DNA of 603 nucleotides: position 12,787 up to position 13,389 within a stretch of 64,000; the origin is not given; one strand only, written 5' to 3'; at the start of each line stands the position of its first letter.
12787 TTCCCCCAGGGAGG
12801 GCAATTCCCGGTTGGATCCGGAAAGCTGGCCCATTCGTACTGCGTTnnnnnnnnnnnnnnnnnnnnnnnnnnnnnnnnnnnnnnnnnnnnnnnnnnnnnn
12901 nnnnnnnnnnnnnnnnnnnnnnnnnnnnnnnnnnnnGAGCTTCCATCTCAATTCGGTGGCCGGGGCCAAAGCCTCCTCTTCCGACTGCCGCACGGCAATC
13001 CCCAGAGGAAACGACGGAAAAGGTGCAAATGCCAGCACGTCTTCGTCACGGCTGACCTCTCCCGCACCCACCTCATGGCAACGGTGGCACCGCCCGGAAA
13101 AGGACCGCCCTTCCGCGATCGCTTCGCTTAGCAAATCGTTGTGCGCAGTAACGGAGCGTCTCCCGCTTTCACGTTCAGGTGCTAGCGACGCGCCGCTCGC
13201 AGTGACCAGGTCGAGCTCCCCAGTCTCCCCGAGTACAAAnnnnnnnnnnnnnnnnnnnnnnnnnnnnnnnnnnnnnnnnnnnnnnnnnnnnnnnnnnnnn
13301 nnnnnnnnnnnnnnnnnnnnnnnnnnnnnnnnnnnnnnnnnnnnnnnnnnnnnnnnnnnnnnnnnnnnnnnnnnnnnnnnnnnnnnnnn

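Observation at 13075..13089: c-type heme attachment motif (CXXCH) in the periplasmic sensor domain of the histidine kinase next to the hydrogenase operon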

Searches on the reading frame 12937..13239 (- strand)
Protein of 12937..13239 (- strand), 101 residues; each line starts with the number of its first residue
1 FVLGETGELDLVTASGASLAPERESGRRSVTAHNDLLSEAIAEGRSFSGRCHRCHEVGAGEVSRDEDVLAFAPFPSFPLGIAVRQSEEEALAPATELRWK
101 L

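Call 48: search_protein_families(library=pfam, proteins=[window:12937-13239:-], max_evalue=10)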
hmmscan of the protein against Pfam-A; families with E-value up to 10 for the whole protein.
window:12937-13239:- (101 aa): 0 families

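Call 71: find_homologous_proteins(query=A4, max_evalue=0.001)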
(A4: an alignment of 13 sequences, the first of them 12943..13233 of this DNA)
Query A4 (13 sequences) (97 aa, profile of the alignment): 5 proteins with E <= 0.001 among 8000 candidates.
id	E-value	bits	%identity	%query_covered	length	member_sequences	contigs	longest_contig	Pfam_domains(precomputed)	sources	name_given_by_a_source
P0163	1.4e-27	113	41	99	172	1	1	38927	PF00672.31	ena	-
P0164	2.1e-26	109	38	98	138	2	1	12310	-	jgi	jgi:hypothetical protein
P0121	2.2e-19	87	54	63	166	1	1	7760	PF00672.31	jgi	jgi:nitrate/nitrite-specific signal transduction histidine kinase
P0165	5.3e-17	79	38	88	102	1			-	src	-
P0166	2.8e-5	42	68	32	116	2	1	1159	PF00672.31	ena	-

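Call 72: search_solved_structures(query=A4, max_evalue=10, show_alignments=4)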
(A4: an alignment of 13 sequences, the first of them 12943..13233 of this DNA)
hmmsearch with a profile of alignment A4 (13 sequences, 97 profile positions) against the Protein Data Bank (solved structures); distinct sequences matched with E-value up to 10: 2.
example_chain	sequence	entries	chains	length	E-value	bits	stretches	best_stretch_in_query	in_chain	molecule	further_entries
3u99_A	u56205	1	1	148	0.34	14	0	36-56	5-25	Diheme cytochrome c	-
2fw5_A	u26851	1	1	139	0.67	13.1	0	30-58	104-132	DHC, diheme cytochrome c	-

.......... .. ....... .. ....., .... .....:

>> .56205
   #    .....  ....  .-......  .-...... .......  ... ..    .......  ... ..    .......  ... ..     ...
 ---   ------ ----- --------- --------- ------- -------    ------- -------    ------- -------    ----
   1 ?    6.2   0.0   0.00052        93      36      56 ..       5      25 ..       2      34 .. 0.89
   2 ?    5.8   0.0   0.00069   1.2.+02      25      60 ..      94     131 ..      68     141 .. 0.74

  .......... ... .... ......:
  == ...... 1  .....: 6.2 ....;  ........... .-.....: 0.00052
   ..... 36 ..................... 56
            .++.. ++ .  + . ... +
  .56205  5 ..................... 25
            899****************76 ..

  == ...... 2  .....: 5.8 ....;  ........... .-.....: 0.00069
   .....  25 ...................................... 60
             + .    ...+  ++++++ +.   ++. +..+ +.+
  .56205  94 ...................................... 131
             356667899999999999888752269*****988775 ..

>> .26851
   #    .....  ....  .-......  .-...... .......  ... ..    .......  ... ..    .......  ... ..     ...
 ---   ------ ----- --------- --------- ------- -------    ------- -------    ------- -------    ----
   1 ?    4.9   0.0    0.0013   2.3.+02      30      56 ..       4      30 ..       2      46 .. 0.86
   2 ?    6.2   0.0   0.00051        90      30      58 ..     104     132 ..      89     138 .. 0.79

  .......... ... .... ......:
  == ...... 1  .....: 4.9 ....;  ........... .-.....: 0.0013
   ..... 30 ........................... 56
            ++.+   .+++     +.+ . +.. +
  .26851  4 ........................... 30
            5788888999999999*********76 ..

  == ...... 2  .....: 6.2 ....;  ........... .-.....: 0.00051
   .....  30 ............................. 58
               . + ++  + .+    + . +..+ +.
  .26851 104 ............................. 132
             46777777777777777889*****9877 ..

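Call 77: predict_structure(alignment_id=A4)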
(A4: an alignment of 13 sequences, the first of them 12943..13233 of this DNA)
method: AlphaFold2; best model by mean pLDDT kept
length: 97 residues; sequences in the alignment: 13
mean_pLDDT: 83.2   pTM: 0.72
mean pLDDT of the five models: 83.2, 81.4, 79.9, 74.3, 72.6
residues with pLDDT >= 90: 47; 70-90: 25; 50-70: 25; < 50: 0
segments of 3 or more residues with pLDDT < 50: none
pLDDT, mean of each block of 10 residues (from residue 1): 89 85 60 93 92 59 83 96 91 85
secondary structure, 60 per line:
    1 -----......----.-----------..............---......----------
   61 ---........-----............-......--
elements in order: E6-11 H28-41 E45-50 E64-71 E77-84 H85-88 H90-95

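Call 86: find_encoding_contigs(protein=P0163, flank=10000, max_places=2)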
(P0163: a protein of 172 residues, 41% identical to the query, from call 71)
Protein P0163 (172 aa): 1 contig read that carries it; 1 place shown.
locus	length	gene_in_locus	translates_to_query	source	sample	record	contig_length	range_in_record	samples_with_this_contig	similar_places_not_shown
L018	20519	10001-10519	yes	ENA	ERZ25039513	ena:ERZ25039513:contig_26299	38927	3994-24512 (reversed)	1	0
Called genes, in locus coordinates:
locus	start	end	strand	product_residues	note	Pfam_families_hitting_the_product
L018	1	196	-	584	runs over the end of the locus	PF00535:Glycos_transf_2, PF13641:Glyco_tranf_2_3 (weak), PF01073:3Beta_HSD, PF01370:Epimerase, PF02719:Polysacc_synt_2 (weak), PF04321:RmlD_sub_bind, PF16363:GDP_Man_Dehyd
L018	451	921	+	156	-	PF01475:FUR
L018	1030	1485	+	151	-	PF01891:CbiM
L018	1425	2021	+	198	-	PF01891:CbiM, PF13190:PDGLE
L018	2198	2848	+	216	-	PF02361:CbiQ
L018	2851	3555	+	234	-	PF00005:ABC_tran, PF02463:SMC_N (weak), PF13304:AAA_21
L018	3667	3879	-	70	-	PF13619:KTSC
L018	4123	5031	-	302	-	-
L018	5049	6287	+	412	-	-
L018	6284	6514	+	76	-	PF00072:Response_reg (weak)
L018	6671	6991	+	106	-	PF00196:GerE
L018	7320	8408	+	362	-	PF03264:Cytochrom_NNT (faint), PF02085:Cytochrom_CIII (faint), PF14522:Cytochrome_C7 (faint), PF14537:Cytochrom_c3_2 (faint), PF09699:Paired_CXXCH_1 (faint)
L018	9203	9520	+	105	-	-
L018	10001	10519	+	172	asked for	PF00672:HAMP (faint)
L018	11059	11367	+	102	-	PF02518:HATPase_c, PF13581:HATPase_c_2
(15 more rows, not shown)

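Call 87: find_encoding_contigs(protein=P0164, flank=10000, max_places=2)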
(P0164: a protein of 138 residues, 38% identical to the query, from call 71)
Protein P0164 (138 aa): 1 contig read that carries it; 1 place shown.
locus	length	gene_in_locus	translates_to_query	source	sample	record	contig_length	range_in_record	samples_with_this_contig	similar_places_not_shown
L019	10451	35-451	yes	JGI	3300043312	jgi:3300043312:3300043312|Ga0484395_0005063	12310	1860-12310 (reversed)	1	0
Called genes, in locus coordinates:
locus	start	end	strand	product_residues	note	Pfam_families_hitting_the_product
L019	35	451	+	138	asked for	-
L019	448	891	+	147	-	-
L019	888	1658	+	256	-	PF00512:HisKA, PF02518:HATPase_c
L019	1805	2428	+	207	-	PF00072:Response_reg, PF00486:Trans_reg_C (weak)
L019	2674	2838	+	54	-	-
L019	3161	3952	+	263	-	PF12838:Fer4_7 (weak), PF13237:Fer4_10 (weak), PF13247:Fer4_11, PF12838:Fer4_7 (weak), PF00037:Fer4 (weak), PF12797:Fer4_2 (weak), PF12837:Fer4_6 (weak), PF13237:Fer4_10 (weak), +5 more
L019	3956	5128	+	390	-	PF03916:NrfD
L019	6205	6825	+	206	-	PF00528:BPD_transp_1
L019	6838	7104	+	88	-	PF12911:OppC_N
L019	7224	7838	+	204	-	PF00528:BPD_transp_1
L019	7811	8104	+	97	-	PF02515:CoA_transf_3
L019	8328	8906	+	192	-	PF02515:CoA_transf_3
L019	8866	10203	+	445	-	PF02515:CoA_transf_3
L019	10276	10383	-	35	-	-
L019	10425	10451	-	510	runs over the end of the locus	PF00496:SBP_bac_5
